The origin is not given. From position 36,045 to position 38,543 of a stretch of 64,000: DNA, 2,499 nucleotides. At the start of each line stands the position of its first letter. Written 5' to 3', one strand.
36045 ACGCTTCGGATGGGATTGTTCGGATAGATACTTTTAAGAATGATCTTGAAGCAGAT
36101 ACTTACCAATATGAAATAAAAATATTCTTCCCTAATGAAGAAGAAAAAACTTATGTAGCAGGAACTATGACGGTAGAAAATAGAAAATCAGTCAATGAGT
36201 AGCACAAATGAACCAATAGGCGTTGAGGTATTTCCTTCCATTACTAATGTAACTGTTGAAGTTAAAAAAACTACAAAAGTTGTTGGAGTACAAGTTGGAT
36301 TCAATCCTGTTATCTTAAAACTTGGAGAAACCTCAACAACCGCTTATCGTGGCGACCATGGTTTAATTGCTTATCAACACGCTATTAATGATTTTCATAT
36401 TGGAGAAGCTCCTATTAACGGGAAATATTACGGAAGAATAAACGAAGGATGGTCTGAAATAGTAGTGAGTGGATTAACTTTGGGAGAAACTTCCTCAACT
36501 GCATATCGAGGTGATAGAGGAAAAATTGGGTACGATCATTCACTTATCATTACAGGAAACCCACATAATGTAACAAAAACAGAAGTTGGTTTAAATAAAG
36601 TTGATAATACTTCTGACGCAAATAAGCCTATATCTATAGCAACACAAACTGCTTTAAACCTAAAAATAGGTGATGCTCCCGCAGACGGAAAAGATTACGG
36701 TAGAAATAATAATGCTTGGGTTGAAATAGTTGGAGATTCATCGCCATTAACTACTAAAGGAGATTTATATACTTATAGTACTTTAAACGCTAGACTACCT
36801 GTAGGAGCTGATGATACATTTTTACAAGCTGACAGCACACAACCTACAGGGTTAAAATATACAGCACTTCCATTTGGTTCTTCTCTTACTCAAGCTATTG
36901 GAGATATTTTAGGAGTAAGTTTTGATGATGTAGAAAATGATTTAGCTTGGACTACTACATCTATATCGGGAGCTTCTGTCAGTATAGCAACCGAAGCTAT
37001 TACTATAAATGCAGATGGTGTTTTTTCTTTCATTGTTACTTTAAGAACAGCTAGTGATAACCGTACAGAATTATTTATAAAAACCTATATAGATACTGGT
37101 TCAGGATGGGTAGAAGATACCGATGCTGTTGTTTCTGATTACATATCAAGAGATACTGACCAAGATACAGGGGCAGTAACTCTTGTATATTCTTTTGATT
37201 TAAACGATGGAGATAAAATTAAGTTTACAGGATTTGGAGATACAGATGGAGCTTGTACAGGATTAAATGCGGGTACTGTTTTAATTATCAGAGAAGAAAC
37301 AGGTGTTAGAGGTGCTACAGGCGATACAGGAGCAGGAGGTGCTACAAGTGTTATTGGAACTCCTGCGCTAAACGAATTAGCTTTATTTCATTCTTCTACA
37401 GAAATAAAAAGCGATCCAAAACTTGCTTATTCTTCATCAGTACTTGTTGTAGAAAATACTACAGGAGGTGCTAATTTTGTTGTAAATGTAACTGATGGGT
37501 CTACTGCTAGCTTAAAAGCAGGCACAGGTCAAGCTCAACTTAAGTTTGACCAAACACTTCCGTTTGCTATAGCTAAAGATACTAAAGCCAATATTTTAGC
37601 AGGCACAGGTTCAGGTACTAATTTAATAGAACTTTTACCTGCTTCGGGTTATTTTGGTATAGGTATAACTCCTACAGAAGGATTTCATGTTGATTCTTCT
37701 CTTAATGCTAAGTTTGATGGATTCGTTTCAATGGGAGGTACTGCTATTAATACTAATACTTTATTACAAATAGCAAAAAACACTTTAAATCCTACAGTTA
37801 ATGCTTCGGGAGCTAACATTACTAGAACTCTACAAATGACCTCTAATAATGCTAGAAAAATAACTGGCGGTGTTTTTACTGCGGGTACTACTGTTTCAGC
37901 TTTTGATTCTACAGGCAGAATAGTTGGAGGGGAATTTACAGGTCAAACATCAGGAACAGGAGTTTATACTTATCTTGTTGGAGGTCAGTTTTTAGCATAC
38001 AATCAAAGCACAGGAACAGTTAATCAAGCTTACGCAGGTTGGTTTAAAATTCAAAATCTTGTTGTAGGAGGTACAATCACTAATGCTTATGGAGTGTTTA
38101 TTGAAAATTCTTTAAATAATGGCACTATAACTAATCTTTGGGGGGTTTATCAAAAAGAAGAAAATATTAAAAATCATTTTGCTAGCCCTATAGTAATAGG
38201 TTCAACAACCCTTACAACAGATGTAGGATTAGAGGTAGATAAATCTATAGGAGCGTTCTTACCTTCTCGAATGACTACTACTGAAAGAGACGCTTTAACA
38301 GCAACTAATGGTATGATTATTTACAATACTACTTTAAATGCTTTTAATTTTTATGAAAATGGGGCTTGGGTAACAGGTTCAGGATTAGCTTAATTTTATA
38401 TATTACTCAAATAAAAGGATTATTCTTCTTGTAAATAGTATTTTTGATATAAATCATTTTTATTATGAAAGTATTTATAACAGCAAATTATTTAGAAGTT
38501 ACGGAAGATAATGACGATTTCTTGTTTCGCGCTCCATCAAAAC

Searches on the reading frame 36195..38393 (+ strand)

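Call 11: search_protein_families(library=phrogs, proteins=[window:36195-38393:+], max_evalue=0.00001)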
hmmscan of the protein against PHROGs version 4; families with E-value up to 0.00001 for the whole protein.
window:36195-38393:+ (732 aa): 7 families
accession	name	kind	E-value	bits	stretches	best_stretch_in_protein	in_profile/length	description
phrog_38707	-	unknown function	1.9e-14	54.2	1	126-161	404-439/675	-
phrog_32934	-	unknown function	3.7e-13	49.8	1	182-225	328-371/577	-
phrog_26654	-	unknown function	3.4e-11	44.1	0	147-179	317-350/360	-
phrog_35419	-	tail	4e-11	43.8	1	120-159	169-208/414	tail fiber protein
phrog_13892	-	tail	6e-09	36.4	1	126-163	563-600/676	minor tail protein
phrog_5207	-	unknown function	8.4e-09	35.4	1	126-187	469-508/689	-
phrog_24819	-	unknown function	2.8e-07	30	1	120-163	101-144/823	-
